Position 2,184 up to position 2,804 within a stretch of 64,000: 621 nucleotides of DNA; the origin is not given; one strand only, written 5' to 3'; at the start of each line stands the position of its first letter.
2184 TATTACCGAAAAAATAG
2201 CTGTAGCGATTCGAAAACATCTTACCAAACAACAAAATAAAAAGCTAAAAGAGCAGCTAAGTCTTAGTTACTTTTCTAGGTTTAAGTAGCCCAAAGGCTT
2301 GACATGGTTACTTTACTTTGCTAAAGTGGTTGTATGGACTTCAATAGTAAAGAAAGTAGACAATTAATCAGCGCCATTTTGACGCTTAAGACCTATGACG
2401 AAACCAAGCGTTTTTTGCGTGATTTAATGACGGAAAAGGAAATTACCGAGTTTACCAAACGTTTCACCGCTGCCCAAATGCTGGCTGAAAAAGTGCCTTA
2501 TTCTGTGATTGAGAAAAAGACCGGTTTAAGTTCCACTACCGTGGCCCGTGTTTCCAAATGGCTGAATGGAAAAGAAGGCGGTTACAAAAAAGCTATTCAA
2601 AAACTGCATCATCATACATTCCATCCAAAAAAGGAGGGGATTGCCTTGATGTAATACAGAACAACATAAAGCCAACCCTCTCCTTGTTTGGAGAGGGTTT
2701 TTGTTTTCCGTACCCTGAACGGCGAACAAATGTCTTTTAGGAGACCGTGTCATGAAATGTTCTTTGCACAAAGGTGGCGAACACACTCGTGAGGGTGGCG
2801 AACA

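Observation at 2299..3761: The same 29-bp promoter/operator is used twice on opposite strands, each 6 nt from an ATG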

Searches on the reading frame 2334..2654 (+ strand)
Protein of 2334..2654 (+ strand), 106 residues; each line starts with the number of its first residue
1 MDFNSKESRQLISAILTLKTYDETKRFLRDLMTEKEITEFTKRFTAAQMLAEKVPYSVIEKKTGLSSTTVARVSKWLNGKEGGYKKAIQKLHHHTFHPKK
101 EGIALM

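Call 7: search_protein_families(library=pfam, proteins=[window:2334-2654:+], max_evalue=0.01)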
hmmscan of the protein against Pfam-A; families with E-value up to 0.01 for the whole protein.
window:2334-2654:+ (106 aa): 1 family
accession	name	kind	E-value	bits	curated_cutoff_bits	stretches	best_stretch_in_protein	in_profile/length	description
PF01371.25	Trp_repressor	-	4.7e-20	71.9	27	1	9-91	4-87/88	Trp repressor protein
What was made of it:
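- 2334..2654 (+): yerC (hisR-type TrpR-family regulator, 106 aa), predicted to be leaderless. Pfam PF01371 at 4.7e-20 (call 7).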

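Call 9: find_homologous_proteins(query=window:2334-2654:+)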
Query window:2334-2654:+ (106 aa): 1078 proteins with E <= 0.001 among 1080 candidates; the best 120 are listed.
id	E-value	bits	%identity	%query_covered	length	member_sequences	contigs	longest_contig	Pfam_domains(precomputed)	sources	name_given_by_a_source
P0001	4.6e-62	224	100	100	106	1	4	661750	PF01371.26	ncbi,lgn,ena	-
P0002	7.1e-57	208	90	100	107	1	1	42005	PF01371.26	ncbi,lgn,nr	ncbi:MAG: YerC/YecD family TrpR-related protein [bacterium]|nr:YerC/YecD family TrpR-related protein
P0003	7.7e-47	175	87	90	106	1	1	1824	PF01371.26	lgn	-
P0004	1.5e-45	171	83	95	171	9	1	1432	PF01371.26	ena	-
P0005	3.4e-44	167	76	100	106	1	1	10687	PF01371.26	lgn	-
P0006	1.3e-42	162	75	98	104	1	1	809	PF01371.26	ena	-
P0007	4.5e-41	157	73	98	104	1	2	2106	PF01371.26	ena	-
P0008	7.8e-41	156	72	98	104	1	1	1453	PF01371.26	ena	-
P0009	1.2e-40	156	72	98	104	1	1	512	PF01371.26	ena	-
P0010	1.2e-40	156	72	98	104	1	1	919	PF01371.26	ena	-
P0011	1.2e-40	156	77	89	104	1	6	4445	PF01371.26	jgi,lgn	-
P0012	1.2e-40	156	72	98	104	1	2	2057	PF01371.26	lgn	-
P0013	1.7e-40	155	72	98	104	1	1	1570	PF01371.26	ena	-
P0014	2.3e-40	155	72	98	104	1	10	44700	PF01371.26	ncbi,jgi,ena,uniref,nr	ncbi:MAG: hypothetical protein A3C84_03240 [Candidatus Ryanbacteria bacterium RIFCSPHIGHO2_02_FULL_4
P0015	3.1e-40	154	71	98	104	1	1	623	PF01371.26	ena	-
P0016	4.6e-40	154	78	89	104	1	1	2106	PF01371.26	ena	-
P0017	7.7e-40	153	77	90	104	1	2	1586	PF01371.26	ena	-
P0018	8.7e-40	153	70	98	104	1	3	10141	PF01371.26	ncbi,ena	-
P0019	9.0e-40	153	71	98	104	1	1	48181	PF01371.26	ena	-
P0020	1.0e-39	153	78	89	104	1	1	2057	PF01371.26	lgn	-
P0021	1.1e-39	152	77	90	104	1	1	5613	PF01371.26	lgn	-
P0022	1.1e-39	152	76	89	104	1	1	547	PF01371.26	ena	-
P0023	1.3e-39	152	70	98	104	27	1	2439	PF01371.26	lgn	-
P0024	1.3e-39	152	77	89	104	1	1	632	PF01371.26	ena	-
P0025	1.7e-39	152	70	98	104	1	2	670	PF01371.26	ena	-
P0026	1.8e-39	152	76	90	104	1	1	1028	PF01371.26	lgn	-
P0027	2.2e-39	152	69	98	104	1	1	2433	PF01371.26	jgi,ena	-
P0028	2.2e-39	151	77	89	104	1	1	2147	PF01371.26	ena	-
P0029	2.5e-39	151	77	89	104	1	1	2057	PF01371.26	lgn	-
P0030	3.2e-39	151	75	91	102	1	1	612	PF01371.26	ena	-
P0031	3.2e-39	151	70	98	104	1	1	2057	PF01371.26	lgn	-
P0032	5.1e-39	150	70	98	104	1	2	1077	PF01371.26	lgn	-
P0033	7.1e-39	150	68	98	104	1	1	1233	PF01371.26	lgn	-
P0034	8.2e-39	150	76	89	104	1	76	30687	PF01371.26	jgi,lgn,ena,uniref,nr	uniref:TrpR like protein, YerC/YecD n=1 Tax=Candidatus Giovannonibacteria bacterium GW2011_GWF2_42_1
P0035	9.0e-39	150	73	92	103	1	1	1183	PF01371.26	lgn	-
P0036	9.2e-39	150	76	89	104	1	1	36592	PF01371.26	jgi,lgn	-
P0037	1.2e-38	149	75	90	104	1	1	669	PF01371.26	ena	-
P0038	1.5e-38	149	68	98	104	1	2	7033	PF01371.26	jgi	-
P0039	1.7e-38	149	76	90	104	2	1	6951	PF01371.26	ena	-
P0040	1.8e-38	149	74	89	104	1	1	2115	PF01371.26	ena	-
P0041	2.2e-38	148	68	98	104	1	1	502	PF01371.26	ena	-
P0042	2.6e-38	148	74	89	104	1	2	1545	PF01371.26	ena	-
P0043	3.0e-38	148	74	90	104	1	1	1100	PF01371.26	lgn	-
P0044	3.3e-38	148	74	90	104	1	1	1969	PF01371.26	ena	-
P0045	4.0e-38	147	74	90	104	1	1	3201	PF01371.26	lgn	-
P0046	4.0e-38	147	67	98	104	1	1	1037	PF01371.26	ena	-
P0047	5.2e-38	147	68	98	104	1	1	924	PF01371.26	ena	-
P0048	5.5e-38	147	70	99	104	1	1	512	PF01371.26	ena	-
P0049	5.7e-38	147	67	98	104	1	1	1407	PF01371.26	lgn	-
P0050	7.4e-38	147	73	90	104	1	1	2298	PF01371.26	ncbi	-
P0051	8.1e-38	146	74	89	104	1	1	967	PF01371.26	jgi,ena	-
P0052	8.4e-38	146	68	98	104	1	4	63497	PF01371.26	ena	-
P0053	9.5e-38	146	58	90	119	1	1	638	PF01371.26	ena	-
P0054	1.1e-37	146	68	98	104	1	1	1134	PF01371.26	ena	-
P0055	1.1e-37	146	66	98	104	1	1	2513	PF01371.26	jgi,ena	-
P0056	1.2e-37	146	67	98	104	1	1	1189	PF01371.26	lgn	-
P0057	1.3e-37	146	69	92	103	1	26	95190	PF01371.26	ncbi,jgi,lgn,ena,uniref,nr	ncbi:hypothetical protein A3F27_02825 [Candidatus Kaiserbacteria bacterium RIFCSPHIGHO2_12_FULL_53_1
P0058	1.3e-37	146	67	96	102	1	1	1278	PF01371.26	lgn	-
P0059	1.3e-37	146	64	98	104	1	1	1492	PF01371.26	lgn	-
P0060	1.7e-37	145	66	98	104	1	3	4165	PF01371.26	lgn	-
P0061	1.9e-37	145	69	91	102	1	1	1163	PF01371.26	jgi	-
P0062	1.9e-37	145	65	98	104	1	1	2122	PF01371.26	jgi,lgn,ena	-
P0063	2.0e-37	145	67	98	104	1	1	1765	PF01371.26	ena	-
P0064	2.4e-37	145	67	98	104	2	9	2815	PF01371.26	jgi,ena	-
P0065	2.5e-37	145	67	98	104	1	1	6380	PF01371.26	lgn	-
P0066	2.5e-37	145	66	98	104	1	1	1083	PF01371.26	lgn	-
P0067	3.0e-37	145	66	98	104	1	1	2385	PF01371.26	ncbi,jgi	jgi:TrpR-related protein YerC/YecD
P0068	3.2e-37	145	67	96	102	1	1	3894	PF01371.26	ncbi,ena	-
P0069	3.2e-37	145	65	98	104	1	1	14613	PF01371.26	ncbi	ncbi:MAG: YerC/YecD family TrpR-related protein [bacterium]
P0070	3.4e-37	145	68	98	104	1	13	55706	PF01371.26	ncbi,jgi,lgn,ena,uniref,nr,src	ncbi:hypothetical protein A2480_04760 [Candidatus Uhrbacteria bacterium RIFOXYC2_FULL_47_19]|uniref:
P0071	3.8e-37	144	72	90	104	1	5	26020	PF01371.26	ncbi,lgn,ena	ncbi:MAG: YerC/YecD family TrpR-related protein [Patescibacteria group bacterium]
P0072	4.2e-37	144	66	98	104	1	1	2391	PF01371.26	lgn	-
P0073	4.6e-37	144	67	98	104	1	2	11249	PF01371.26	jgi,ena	-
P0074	5.4e-37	144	66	98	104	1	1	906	PF01371.26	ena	-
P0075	5.5e-37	144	67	98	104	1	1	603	PF01371.26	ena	-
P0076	6.0e-37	144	66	98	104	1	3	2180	PF01371.26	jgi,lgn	-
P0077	6.7e-37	144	67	98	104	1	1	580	PF01371.26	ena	-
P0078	7.2e-37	143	72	90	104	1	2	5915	PF01371.26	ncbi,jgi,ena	ncbi:MAG: YerC/YecD family TrpR-related protein [Candidatus Gracilibacteria bacterium]|jgi:TrpR-rela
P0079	7.6e-37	143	64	93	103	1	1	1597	PF01371.26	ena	-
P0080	8.1e-37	143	72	90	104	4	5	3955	PF01371.26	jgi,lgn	jgi:TrpR-related protein YerC/YecD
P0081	8.2e-37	143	72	90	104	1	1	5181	PF01371.26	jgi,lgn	-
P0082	8.4e-37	143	66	100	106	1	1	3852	PF01371.26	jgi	jgi:TrpR-related protein YerC/YecD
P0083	9.0e-37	143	67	98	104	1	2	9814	PF01371.26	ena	-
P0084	9.5e-37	143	67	98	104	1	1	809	PF01371.26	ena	-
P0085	1.0e-36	143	71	90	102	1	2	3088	PF01371.26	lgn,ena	-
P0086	1.1e-36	143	73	90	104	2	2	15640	PF01371.26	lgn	-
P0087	1.1e-36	143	70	95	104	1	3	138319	PF01371.26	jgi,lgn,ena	-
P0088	1.2e-36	143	66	98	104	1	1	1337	PF01371.26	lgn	-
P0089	1.2e-36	143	66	98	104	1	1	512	PF01371.26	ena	-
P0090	1.3e-36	143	67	98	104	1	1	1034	PF01371.26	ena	-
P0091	1.3e-36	143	67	98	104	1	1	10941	PF01371.26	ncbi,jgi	ncbi:MAG: YerC/YecD family TrpR-related protein [Patescibacteria group bacterium]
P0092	1.3e-36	143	69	91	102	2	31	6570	PF01371.26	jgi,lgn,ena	-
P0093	1.4e-36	143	67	98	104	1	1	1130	PF01371.26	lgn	-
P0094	1.5e-36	142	65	98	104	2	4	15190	PF01371.26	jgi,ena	-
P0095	1.5e-36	142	67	98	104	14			PF01371.26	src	-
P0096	1.6e-36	142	67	94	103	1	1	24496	PF01371.26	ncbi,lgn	-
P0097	1.7e-36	142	67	98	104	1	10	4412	PF01371.26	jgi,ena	-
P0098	1.9e-36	142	66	98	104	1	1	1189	PF01371.26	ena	-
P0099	2.1e-36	142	67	94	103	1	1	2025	PF01371.26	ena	-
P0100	2.3e-36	142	66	98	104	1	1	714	PF01371.26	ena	-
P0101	2.3e-36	142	65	98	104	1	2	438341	PF01371.26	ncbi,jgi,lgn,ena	-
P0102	2.4e-36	142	68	96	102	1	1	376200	PF01371.26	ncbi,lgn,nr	ncbi:TrpR-like protein YerC/YecD [Candidatus Kaiserbacteria bacterium]|nr:TrpR-like protein YerC/Yec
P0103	2.5e-36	142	65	98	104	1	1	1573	PF01371.26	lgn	-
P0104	2.7e-36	142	64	98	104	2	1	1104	PF01371.26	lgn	-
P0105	2.8e-36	142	70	89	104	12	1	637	PF01371.26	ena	-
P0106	2.8e-36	142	70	99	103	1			PF01371.26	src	-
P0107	2.9e-36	142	64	98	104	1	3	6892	PF01371.26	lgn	-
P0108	3.0e-36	141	61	98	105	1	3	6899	PF01371.26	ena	-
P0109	3.0e-36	141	64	98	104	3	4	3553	PF01371.26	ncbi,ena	-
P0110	3.2e-36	141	65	98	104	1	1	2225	PF01371.26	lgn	-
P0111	3.3e-36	141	67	98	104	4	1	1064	PF01371.26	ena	-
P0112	3.4e-36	141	66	98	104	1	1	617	PF01371.26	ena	-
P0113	3.4e-36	141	64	98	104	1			PF01371.26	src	-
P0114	3.4e-36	141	67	98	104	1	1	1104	PF01371.26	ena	-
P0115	3.7e-36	141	64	98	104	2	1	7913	PF01371.26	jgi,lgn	jgi:TrpR-related protein YerC/YecD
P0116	3.7e-36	141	66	98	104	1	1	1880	PF01371.26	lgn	-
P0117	3.9e-36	141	71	90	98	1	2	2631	PF01371.26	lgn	-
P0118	3.9e-36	141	73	90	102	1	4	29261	PF01371.26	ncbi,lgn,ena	-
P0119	4.0e-36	141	65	96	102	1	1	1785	PF01371.26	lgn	-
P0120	4.0e-36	141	68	90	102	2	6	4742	PF01371.26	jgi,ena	-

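Call 10: find_encoding_contigs(protein=window:2334-2654:+, flank=10000, max_places=10)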
Protein window:2334-2654:+ (106 aa): 7 contigs read that carry it; 3 places shown.
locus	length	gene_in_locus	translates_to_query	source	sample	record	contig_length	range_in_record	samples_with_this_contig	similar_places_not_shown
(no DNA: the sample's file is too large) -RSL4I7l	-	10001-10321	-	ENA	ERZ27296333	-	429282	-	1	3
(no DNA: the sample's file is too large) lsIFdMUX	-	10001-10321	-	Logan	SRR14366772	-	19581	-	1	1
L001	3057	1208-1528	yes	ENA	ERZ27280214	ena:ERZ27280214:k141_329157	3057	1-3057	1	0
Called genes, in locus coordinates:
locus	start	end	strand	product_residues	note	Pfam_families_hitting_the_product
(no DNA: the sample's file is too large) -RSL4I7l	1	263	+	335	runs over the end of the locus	PF02836:Glyco_hydro_2_C (faint)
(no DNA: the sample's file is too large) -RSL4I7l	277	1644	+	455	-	-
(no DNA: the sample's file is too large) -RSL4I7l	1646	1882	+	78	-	-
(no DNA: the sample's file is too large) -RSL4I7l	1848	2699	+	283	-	PF00561:Abhydrolase_1, PF10230:LIDHydrolase (faint), PF12146:Hydrolase_4, PF12697:Abhydrolase_6, PF03096:Ndr (weak)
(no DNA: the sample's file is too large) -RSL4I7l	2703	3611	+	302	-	-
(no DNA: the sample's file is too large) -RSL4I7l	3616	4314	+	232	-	PF00535:Glycos_transf_2, PF10111:Glyco_tranf_2_2 (faint), PF13641:Glyco_tranf_2_3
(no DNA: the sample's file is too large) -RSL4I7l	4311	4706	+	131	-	PF01569:PAP2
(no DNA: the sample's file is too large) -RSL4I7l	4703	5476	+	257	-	PF01040:UbiA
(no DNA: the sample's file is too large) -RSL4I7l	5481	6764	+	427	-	PF00089:Trypsin, PF10459:Peptidase_S46 (faint), PF13365:Trypsin_2, PF13180:PDZ_2, PF00595:PDZ (faint), PF17820:PDZ_6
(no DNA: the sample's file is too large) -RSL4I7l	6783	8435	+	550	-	-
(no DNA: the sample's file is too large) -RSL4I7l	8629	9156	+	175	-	PF01121:CoaE (weak), PF13238:AAA_18 (weak), PF13671:AAA_33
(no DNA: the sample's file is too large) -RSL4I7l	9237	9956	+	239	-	PF01966:HD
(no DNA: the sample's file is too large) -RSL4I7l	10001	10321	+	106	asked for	PF01371:Trp_repressor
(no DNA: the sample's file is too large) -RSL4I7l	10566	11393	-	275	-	PF17033:Peptidase_M99 (weak), PF24827:AstE_AspA_cat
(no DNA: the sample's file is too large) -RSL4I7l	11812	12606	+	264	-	-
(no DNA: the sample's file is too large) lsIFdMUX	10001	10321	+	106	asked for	PF01371:Trp_repressor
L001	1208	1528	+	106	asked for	PF01371:Trp_repressor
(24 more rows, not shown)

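Call 12: find_related_loci(query=A1, collection=metagenome_contigs, flank=5000)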
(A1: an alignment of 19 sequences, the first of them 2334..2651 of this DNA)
Query A1 (106 aa) in metagenome_contigs; peptide patterns used: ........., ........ (x = any residue, [..] = any of these).
600 stretches matched a pattern (row limit reached: there are more); 457 encode a relative of the query (tblastn E <= 1e-3); the best 80 are kept; 80 distinct loci.
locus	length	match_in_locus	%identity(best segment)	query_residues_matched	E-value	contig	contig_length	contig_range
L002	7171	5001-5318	91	1-106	1e-62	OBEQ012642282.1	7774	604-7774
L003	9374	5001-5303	84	1-101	2e-53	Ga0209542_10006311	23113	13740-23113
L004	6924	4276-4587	70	1-104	6e-47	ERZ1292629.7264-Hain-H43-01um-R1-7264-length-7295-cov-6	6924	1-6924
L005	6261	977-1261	75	1-95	1e-45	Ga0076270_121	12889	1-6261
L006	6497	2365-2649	75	1-95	1e-45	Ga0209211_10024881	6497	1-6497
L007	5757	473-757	75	1-95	1e-45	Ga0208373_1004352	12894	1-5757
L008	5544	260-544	75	1-95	1e-45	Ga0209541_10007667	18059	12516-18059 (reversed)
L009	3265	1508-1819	68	1-104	1e-45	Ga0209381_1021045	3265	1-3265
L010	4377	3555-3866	68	1-104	1e-45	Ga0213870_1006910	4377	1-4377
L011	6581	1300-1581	76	1-94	1e-45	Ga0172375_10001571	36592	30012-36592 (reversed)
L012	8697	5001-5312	68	1-104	1e-45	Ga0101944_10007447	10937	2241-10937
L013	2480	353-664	66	1-104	6e-45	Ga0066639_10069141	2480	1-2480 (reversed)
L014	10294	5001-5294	69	1-98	5e-45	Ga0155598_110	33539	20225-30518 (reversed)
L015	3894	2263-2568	67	1-102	7e-45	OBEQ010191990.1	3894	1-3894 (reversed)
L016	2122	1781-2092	65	1-104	2e-44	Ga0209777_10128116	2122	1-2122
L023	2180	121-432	66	1-104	3e-44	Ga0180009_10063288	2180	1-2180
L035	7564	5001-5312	65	1-104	5e-43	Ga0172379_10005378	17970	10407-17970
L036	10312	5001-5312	66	1-104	1e-42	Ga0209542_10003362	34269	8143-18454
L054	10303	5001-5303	67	1-102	7e-42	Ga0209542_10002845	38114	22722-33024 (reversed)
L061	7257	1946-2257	60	1-104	4e-41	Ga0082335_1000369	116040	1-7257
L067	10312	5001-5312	61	1-104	3e-40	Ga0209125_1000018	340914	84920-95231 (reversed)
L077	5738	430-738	61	1-103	6e-40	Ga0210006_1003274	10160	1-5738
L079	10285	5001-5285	66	1-95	5e-40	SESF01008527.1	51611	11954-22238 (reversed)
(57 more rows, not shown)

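Call 25: search_solved_structures(query=window:2334-2651:+, max_evalue=0.01, show_alignments=2)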
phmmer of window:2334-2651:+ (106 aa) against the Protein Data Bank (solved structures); distinct sequences matched with E-value up to 0.01: 3.
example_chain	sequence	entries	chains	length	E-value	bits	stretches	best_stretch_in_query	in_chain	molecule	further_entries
3g1c_A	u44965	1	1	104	3.7e-13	53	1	7-91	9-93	The TrpR like protein from Eubacterium eligens ATCC 27750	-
3frw_A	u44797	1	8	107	4.5e-12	49.6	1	5-92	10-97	Putative Trp repressor protein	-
3kor_A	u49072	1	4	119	2.4e-09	40.9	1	10-92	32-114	Possible Trp repressor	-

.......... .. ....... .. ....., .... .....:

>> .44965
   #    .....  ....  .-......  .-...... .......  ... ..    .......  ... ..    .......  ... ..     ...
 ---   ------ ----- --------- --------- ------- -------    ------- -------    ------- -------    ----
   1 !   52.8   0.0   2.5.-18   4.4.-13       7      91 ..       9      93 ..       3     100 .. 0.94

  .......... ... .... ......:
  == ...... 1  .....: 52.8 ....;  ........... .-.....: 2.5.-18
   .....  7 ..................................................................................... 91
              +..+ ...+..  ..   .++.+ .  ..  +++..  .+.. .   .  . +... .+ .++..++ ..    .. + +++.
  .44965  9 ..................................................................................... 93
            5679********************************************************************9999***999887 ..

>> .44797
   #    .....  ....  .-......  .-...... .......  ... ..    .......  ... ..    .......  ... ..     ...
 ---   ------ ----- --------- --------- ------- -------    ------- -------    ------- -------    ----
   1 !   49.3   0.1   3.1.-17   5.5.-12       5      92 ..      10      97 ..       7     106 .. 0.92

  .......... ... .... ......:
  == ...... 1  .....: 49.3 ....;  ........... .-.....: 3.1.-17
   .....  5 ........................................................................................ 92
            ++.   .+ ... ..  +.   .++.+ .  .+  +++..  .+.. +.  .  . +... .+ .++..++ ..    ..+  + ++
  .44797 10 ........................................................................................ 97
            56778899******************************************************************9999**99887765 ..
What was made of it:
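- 2334..2654 (+): PDB 3G1C, the E. eligens HisR, at E 3.7e-13 (call 25).
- On HisR (YerC/YecD) repressor and operator: The best solved structure is 3G1C, the HisR of E. eligens, at E 3.7e-13 (call 25).
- The best PDB hit is the E. eligens HisR, 3G1C, at 3.7e-13 (call 25).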

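Call 27: search_protein_families(library=ncbifam, proteins=[window:2334-2654:+], max_evalue=0.01)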
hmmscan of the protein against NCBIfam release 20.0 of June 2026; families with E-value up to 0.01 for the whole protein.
window:2334-2654:+ (106 aa): 2 families
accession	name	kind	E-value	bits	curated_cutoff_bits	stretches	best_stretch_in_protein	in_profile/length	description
TIGR02531.1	yecD_yerC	hypoth_equivalog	1.4e-17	63.9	42.2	1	6-89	3-86/88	YerC/YecD family TrpR-related protein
TIGR01321.1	TrpR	equivalog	0.006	17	67.25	1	10-88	11-90/94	trp operon repressor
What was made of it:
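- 2334..2654 (+): TIGR02531 at 63.9 bits against a 42.2 cutoff (call 27).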
